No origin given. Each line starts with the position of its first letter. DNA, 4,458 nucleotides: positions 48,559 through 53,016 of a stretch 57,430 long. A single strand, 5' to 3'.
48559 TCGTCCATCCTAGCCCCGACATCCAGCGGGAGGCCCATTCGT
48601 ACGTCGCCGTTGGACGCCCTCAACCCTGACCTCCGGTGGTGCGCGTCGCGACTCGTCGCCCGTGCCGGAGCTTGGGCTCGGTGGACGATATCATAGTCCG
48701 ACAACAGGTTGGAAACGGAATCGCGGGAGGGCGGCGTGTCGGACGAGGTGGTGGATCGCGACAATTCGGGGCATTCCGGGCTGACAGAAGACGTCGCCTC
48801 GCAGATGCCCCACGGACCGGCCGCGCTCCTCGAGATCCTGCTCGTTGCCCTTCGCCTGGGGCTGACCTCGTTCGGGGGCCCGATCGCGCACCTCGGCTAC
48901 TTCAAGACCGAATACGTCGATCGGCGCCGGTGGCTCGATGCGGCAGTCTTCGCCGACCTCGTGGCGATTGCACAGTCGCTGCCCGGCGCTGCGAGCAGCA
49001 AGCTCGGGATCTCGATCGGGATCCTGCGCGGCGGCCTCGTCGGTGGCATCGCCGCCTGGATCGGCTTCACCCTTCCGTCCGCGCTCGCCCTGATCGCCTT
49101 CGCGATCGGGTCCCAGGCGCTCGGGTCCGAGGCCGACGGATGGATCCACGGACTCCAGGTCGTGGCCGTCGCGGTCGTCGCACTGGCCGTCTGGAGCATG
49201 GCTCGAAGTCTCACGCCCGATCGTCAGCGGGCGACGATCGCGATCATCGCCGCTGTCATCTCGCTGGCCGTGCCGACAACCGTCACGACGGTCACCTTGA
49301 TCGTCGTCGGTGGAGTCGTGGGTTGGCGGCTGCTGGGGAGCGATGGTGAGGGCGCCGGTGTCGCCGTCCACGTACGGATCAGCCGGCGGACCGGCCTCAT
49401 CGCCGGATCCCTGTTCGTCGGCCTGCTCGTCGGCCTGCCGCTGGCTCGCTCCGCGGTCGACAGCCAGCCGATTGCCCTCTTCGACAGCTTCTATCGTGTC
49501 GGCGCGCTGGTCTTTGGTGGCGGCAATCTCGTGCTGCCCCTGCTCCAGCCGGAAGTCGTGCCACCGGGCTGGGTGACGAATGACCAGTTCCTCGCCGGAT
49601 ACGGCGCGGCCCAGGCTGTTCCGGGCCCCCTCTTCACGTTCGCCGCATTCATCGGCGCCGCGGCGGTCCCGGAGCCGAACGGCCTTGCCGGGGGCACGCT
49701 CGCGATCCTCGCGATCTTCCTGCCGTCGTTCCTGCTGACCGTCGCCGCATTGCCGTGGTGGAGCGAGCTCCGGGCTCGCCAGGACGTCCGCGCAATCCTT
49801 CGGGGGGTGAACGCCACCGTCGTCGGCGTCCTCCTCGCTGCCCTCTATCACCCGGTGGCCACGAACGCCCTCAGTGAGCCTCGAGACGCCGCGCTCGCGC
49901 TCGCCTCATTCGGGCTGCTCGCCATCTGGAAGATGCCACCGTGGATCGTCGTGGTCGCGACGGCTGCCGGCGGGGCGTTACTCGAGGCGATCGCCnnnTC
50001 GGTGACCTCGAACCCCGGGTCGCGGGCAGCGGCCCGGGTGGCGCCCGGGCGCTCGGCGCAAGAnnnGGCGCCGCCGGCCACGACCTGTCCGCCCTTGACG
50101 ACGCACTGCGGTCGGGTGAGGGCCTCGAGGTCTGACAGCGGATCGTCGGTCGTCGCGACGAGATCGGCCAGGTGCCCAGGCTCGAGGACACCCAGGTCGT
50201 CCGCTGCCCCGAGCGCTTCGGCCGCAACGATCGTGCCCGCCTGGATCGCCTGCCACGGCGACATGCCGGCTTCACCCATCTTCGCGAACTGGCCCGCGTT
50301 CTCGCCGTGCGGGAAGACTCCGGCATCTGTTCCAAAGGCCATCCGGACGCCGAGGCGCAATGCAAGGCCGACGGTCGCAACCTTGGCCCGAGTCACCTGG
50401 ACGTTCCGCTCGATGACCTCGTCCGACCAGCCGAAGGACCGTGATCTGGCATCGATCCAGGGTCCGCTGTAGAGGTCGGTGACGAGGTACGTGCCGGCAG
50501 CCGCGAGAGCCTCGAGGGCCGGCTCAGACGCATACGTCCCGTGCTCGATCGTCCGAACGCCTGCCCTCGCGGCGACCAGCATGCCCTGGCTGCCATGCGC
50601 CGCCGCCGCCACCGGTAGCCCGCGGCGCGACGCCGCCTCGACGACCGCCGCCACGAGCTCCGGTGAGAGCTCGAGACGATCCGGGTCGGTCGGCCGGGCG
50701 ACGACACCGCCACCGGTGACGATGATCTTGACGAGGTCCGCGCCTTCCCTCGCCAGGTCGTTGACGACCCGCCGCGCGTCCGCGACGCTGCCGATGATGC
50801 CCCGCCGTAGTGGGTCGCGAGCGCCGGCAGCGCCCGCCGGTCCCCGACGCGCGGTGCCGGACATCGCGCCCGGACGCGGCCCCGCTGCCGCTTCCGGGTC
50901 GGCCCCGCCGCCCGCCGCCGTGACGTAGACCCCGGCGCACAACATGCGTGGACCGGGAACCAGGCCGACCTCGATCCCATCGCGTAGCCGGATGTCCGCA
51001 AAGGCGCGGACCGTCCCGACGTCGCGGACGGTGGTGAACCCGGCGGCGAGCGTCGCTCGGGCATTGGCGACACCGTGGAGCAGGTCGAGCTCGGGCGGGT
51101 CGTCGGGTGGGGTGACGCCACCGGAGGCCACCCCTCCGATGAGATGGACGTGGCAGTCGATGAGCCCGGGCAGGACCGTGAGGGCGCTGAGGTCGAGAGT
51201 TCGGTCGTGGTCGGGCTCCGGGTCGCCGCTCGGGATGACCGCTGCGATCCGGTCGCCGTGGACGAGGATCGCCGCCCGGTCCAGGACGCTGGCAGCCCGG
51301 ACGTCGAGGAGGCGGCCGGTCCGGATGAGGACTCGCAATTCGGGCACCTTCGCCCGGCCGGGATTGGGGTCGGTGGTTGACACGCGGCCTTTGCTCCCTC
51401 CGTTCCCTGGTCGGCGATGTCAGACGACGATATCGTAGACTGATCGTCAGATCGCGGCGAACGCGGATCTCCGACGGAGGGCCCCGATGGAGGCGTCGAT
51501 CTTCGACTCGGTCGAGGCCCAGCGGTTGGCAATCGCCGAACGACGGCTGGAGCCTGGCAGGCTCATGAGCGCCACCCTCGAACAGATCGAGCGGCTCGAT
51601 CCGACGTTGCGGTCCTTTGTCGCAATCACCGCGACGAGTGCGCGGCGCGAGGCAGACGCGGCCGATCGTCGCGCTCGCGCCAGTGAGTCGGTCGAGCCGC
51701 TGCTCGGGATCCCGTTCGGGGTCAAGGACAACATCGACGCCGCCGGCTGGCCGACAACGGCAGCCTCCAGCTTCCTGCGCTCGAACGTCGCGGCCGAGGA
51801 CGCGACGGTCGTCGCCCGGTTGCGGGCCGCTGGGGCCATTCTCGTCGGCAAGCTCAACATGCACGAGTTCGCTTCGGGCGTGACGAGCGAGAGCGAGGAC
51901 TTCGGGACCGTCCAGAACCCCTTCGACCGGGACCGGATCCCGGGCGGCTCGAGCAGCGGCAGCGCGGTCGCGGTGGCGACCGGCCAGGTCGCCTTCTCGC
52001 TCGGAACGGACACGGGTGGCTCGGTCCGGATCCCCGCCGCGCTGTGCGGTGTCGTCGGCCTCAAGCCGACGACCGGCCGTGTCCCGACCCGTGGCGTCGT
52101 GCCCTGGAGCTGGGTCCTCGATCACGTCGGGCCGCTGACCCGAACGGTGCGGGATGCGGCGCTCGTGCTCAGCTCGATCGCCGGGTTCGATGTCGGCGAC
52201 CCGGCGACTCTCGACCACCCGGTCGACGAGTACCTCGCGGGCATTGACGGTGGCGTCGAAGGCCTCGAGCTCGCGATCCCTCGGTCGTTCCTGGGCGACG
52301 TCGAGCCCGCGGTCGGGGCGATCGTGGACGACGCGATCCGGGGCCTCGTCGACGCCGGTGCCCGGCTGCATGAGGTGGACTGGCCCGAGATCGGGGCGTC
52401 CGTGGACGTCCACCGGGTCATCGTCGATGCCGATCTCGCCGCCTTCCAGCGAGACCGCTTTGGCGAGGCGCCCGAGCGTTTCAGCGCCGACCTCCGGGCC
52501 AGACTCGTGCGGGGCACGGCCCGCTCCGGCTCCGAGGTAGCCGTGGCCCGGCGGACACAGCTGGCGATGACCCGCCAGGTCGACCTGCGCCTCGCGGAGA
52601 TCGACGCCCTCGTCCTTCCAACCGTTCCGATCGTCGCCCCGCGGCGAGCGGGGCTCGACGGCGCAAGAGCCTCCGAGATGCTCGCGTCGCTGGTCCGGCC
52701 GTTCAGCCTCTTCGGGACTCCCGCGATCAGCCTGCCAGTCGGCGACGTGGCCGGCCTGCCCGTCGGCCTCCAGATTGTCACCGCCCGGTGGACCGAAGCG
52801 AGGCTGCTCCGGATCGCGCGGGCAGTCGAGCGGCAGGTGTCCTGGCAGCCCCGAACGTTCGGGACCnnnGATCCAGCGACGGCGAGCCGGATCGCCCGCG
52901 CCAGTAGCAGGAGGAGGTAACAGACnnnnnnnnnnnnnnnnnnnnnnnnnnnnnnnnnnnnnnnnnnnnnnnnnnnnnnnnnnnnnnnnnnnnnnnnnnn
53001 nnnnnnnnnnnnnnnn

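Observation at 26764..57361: GATATC-cored motif marks nearly every promoter region across a ~31-kb block and is absent from the first 23 kb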

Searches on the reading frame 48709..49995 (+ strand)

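Call 8: search_protein_families(library=pfam, proteins=[window:48709-49995:+], max_evalue=0.00001)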
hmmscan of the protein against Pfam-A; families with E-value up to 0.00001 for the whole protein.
window:48709-49995:+ (429 aa): 1 family
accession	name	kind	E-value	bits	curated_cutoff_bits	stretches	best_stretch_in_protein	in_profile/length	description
PF02417.20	Chromate_transp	-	4.6e-75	251.7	28.6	2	256-422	2-165/166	Chromate transporter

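Call 49: search_protein_families(library=ncbifam, proteins=[window:48736-49995:+], max_evalue=1e-10)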
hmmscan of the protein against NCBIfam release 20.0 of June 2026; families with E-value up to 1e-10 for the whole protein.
window:48736-49995:+ (420 aa): 3 families
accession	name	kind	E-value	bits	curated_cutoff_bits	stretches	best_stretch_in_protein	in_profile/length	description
TIGR00937.1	2A51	subfamily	1.1e-98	331.2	171.7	1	38-413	1-368/368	chromate efflux transporter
NF053759.1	ChrTpChrBBac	equivalog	1.1e-23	83.9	250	2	37-179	7-146/180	chromate efflux transporter ChrB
NF053760.1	ChrTpChrABac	equivalog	3.1e-19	69.8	250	0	247-415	5-174/178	chromate efflux transporter ChrA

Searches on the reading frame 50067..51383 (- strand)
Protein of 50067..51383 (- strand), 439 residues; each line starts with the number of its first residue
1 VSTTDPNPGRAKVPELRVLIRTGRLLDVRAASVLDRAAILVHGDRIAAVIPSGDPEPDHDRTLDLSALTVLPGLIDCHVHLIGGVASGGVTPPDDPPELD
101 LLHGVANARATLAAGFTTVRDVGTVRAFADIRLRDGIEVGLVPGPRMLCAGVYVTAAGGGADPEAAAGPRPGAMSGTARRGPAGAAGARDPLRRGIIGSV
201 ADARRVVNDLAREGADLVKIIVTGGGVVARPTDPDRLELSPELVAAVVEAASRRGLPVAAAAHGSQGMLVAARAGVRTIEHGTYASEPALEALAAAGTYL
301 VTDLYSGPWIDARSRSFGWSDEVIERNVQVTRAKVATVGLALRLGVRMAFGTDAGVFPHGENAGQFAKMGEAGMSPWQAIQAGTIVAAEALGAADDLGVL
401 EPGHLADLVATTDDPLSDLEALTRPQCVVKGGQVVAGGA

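Call 9: search_protein_families(library=pfam, proteins=[window:50067-51383:-], max_evalue=0.00001)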
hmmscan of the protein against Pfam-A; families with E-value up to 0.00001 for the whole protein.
window:50067-51383:- (439 aa): 2 families
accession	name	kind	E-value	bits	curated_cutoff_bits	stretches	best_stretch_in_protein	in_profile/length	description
PF01979.26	Amidohydro_1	-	7.7e-41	140.9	25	1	69-435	1-345/345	Amidohydrolase family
PF07969.17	Amidohydro_3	-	7.2e-17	62.4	29.7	1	239-436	259-472/472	Amidohydrolase family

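Call 49: search_protein_families(library=ncbifam, proteins=[window:50067-51383:-], max_evalue=1e-10)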
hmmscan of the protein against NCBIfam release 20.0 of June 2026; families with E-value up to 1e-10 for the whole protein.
window:50067-51383:- (439 aa): 6 families
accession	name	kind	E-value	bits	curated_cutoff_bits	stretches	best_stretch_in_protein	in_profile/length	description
NF051886.1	XaaProDiPepCaul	equivalog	1.5e-105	353.5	500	1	20-435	2-397/398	Xaa-Pro dipeptidase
NF006689.0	PRK09237.1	equivalog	1.3e-12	47.1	371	0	17-125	4-95/383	amidohydrolase/deacetylase family metallohydrolase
NF006056.0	PRK08204.1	subfamily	2.4e-12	46.4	391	0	17-81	4-67/449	hypothetical protein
NF006055.0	PRK08203.1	equivalog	1.3e-11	43.7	532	0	32-83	22-73/455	8-oxoguanine deaminase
TIGR01224.1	hutI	equivalog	1.8e-11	43.5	298.15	0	36-82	3-50/377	imidazolonepropionase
NF005557.0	PRK07228.1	equivalog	9.7e-11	41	522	0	17-88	2-72/445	5'-deoxyadenosine deaminase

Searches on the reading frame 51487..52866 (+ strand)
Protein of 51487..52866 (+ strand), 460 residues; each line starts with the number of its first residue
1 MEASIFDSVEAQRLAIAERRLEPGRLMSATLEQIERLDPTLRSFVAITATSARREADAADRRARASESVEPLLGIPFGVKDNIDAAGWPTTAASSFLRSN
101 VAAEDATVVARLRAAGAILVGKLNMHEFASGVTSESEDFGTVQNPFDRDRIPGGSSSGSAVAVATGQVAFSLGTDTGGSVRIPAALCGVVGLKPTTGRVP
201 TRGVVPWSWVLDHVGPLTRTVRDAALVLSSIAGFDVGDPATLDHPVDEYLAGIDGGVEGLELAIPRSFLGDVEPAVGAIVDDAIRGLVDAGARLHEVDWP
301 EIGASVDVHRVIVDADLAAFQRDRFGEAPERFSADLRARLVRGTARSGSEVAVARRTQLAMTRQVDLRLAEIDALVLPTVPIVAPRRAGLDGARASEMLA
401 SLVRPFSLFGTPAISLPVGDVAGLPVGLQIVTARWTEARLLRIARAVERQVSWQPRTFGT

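Call 9: search_protein_families(library=pfam, proteins=[window:51487-52866:+], max_evalue=0.00001)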
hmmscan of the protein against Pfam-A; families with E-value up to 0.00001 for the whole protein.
window:51487-52866:+ (460 aa): 1 family
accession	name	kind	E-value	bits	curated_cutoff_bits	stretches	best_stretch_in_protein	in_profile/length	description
PF01425.27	Amidase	-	2.4e-109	366.8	27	1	26-441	2-445/445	Amidase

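Call 49: search_protein_families(library=ncbifam, proteins=[window:51487-52866:+], max_evalue=1e-10)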
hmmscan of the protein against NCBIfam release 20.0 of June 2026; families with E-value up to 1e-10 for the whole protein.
window:51487-52866:+ (460 aa): 26 families (the best 25 are shown)
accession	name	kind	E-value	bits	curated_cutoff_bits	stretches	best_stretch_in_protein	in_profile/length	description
NF006631.0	PRK09201.1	equivalog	7.9e-95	318.3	461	1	13-450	13-454/466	AtzE family amidohydrolase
TIGR00132.1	gatA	equivalog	2.1e-94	316.9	481.1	1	16-451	5-464/466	Asp-tRNA(Asn)/Glu-tRNA(Gln) amidotransferase subunit GatA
NF004815.0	PRK06169.1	equivalog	6.3e-94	315.2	506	1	17-454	20-462/471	amidase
NF005688.0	PRK07488.1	equivalog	1.8e-91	307.4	532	1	8-454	12-469/474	indoleacetamide hydrolase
TIGR02715.1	amido_AtzE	subfamily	6.8e-90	302.2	425.75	1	15-450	8-447/452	AtzE family amidohydrolase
NF005460.0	PRK07056.1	subfamily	3.5e-88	296.5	447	1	6-451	7-453/457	amidase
NF005565.0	PRK07235.1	subfamily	2.5e-84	283.8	545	2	71-312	87-331/506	amidase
NF006043.0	PRK08186.1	subfamily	6.5e-78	262.6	487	1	9-453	9-450/600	allophanate hydrolase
NF006006.0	PRK08137.1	equivalog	1.2e-76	258.7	534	1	21-301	48-338/529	amidase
NF004622.0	PRK05962.1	equivalog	1.7e-74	251.2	463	1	28-451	9-428/431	amidase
NF004766.0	PRK06102.1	equivalog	5.1e-74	250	559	1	13-452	14-452/455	amidase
TIGR02713.1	allophanate_hyd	equivalog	6.3e-74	249.5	511.05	1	51-453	12-415/563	allophanate hydrolase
NF005687.0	PRK07487.1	subfamily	2.2e-70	237.8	428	1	15-451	16-456/468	amidase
NF005450.0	PRK07042.1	equivalog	3.1e-69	233.6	458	1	16-452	16-453/464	amidase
NF004717.0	PRK06061.1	equivalog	3.6e-69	233.7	498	1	6-456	16-472/483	amidase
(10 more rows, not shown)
